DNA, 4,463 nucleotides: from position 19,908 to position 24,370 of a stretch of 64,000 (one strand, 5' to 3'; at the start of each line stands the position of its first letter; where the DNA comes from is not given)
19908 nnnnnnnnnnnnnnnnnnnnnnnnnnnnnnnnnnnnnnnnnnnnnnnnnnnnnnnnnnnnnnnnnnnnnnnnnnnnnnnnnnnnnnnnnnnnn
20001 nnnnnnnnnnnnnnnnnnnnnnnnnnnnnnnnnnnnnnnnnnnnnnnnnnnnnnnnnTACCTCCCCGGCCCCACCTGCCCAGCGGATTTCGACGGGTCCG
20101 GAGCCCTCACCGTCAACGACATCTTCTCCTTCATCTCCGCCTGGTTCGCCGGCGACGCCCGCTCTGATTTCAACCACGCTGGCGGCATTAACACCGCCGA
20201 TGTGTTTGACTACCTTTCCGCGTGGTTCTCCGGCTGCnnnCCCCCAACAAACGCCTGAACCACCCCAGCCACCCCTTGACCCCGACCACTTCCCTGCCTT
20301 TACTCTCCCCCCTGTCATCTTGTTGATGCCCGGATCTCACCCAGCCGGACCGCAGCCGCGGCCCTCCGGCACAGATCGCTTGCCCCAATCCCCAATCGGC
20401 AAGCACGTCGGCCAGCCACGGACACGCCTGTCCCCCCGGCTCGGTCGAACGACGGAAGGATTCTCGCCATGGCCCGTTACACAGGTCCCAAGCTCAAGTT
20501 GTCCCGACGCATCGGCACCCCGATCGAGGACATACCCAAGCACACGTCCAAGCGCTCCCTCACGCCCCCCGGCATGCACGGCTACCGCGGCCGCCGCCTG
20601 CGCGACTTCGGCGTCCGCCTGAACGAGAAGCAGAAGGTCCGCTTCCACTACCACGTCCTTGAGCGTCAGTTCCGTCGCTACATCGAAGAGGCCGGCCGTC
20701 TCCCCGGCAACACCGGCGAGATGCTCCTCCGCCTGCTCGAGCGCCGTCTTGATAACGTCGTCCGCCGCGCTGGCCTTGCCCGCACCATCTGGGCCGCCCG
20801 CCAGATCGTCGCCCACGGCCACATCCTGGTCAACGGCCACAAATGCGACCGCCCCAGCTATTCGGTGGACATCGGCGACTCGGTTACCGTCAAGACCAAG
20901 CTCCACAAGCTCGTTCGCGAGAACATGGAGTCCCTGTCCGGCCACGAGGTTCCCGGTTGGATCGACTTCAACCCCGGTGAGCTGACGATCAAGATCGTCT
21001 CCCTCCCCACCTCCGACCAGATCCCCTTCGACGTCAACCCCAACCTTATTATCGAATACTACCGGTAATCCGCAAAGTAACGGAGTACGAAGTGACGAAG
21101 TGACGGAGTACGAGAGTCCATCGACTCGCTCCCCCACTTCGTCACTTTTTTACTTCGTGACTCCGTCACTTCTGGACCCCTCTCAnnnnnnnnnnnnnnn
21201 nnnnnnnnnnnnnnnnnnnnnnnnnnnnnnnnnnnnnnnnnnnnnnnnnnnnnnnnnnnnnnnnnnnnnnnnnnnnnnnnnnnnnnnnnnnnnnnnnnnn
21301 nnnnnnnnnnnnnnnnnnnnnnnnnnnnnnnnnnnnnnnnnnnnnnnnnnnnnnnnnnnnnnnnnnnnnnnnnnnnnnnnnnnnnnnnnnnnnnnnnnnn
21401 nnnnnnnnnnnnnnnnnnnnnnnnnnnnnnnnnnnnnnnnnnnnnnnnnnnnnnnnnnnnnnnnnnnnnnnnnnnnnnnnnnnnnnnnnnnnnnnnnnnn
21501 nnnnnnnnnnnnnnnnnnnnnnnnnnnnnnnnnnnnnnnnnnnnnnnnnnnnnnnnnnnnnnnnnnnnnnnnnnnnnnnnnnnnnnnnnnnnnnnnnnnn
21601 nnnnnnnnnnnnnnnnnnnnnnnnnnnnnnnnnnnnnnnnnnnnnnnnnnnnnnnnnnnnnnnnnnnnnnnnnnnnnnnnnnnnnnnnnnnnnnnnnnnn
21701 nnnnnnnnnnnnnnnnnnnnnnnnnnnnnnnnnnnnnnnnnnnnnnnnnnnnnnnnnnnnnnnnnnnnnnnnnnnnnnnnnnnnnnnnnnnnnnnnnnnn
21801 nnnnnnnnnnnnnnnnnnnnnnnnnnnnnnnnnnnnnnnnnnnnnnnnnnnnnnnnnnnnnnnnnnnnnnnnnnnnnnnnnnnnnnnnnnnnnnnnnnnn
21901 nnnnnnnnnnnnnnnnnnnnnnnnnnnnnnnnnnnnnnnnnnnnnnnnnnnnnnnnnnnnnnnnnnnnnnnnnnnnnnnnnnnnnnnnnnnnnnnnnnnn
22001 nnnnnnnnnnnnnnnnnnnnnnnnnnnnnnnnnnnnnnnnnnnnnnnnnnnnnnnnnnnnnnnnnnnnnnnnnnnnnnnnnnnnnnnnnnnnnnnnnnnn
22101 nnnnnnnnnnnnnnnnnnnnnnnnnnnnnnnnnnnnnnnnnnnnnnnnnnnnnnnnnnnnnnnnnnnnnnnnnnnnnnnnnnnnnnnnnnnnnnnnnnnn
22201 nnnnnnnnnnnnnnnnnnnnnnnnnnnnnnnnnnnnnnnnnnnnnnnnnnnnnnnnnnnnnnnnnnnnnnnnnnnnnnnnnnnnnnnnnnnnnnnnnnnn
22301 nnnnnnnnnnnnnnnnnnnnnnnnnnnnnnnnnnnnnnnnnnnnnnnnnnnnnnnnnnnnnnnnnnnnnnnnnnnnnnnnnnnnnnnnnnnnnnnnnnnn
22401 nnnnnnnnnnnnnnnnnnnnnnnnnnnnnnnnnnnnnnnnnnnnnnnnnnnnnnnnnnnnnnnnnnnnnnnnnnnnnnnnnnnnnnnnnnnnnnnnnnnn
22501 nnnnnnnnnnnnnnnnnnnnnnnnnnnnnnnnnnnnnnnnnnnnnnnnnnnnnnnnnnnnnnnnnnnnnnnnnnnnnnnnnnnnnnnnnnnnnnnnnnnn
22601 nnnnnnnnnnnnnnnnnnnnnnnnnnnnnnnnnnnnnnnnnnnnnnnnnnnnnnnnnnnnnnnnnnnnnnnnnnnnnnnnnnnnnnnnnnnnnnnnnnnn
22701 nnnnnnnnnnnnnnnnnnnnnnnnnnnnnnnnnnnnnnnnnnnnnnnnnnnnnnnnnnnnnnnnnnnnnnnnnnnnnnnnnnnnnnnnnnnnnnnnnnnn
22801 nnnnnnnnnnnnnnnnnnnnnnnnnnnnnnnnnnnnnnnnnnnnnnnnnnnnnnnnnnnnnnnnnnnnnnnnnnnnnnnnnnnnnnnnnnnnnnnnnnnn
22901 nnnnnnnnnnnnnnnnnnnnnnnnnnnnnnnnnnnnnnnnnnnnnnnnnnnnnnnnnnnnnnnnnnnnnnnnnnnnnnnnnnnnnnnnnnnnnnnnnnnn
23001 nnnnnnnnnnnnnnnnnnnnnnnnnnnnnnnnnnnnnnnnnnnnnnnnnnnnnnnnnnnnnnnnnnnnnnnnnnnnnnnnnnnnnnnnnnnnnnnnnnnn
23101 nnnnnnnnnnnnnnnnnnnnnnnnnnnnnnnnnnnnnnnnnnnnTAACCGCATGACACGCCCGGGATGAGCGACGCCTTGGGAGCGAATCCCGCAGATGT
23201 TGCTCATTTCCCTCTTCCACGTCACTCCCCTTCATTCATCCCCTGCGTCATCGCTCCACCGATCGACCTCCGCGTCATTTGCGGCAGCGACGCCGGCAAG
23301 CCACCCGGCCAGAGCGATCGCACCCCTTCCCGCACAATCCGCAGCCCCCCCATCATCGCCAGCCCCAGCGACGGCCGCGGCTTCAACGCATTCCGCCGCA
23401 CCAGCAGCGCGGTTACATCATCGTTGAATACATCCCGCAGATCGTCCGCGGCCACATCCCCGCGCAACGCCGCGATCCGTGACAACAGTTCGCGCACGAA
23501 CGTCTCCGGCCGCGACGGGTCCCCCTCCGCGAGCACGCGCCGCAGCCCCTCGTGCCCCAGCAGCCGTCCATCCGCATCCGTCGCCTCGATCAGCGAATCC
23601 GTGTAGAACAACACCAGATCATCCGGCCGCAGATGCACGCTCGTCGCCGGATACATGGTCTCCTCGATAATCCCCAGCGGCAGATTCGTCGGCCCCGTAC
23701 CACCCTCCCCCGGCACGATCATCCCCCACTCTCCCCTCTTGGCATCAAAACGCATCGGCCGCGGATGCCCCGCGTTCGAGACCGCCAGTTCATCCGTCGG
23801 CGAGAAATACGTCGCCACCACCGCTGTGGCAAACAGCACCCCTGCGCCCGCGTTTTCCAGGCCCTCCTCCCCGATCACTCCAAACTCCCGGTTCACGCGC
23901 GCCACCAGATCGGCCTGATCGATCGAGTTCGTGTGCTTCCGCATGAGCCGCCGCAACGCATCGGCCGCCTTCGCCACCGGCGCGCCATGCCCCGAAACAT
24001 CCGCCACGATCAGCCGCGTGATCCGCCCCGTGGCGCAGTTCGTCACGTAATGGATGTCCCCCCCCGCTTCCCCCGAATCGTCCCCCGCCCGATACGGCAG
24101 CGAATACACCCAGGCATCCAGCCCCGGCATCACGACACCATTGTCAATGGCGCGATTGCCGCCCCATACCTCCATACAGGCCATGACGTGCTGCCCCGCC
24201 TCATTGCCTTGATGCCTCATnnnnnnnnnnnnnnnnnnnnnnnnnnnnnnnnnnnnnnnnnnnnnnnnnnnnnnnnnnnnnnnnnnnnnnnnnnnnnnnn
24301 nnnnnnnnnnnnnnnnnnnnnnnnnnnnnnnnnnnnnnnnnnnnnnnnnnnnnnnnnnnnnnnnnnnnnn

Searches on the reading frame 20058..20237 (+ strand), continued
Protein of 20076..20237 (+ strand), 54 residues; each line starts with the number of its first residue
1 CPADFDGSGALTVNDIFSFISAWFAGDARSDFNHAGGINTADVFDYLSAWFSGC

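Call 61: search_protein_families(library=pfam, proteins=[L007:2874-3623:+, L024:366-1118:+, L056:2471-3586:+, L056:8994-9644:+, L057:6664-7305:+, L074:2047-2799:+, L042:6279-7166:-, L013:11431-12162:-, L006:7154-7876:+, L051:6213-7820:+], max_evalue=0.05)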
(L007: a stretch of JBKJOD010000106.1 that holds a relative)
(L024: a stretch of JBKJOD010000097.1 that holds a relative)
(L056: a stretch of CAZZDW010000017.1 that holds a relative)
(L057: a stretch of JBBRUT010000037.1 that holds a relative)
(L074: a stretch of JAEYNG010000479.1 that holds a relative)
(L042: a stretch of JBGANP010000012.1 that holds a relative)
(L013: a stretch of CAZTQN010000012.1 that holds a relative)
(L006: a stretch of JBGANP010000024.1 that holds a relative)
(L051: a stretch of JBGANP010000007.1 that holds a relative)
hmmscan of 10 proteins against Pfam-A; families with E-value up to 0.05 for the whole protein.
L007:2874-3623:+ (250 aa): 0 families

L024:366-1118:+ (251 aa): 1 family
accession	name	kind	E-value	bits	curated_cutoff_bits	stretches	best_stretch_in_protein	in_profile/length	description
PF04151.21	PPC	-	0.0098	17.2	25.9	1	80-149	3-68/70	Bacterial pre-peptidase C-terminal domain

L056:2471-3586:+ (372 aa): 0 families

L056:8994-9644:+ (217 aa): 0 families

L057:6664-7305:+ (214 aa): 0 families

L074:2047-2799:+ (251 aa): 0 families

L042:6279-7166:- (296 aa): 1 family
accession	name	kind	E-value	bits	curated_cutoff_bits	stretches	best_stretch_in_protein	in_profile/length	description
PF07589.16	PEP-CTERM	-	0.00082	19.8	20.7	1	275-296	2-24/24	PEP-CTERM motif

L013:11431-12162:- (244 aa): 0 families

L006:7154-7876:+ (241 aa): 1 family
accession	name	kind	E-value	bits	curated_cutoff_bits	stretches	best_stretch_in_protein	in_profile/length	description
PF00932.25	LTD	-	7.3e-15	55.7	34.3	1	55-177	6-108/109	Lamin Tail Domain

L051:6213-7820:+ (536 aa): 0 families

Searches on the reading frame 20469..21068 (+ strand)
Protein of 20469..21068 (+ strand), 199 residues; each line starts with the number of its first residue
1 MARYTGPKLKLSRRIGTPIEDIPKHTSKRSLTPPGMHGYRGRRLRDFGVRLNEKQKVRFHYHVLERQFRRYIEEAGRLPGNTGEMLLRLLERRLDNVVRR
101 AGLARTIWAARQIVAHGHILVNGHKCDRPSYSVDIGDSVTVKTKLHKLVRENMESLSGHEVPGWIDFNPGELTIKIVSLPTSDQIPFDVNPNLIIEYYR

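Call 35: search_protein_families(library=pfam, proteins=[window:20469-21068:+], max_evalue=0.001)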
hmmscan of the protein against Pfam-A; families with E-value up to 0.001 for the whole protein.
window:20469-21068:+ (199 aa): 2 families
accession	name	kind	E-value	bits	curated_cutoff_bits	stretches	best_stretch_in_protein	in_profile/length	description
PF00163.24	Ribosomal_S4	-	1.7e-22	80.3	23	1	3-91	1-95/95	Ribosomal protein S4/S9 N-terminal domain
PF01479.30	S4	-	6.2e-16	58.3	22.8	1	92-139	1-48/48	S4 domain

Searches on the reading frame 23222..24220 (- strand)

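Call 35: search_protein_families(library=pfam, proteins=[window:23222-24220:-], max_evalue=0.001)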
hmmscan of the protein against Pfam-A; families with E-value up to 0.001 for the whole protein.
window:23222-24220:- (332 aa): 1 family
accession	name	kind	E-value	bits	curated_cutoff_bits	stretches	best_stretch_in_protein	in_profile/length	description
PF07228.17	SpoIIE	-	2.3e-31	109.7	25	1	68-276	5-191/192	Stage II sporulation protein E (SpoIIE)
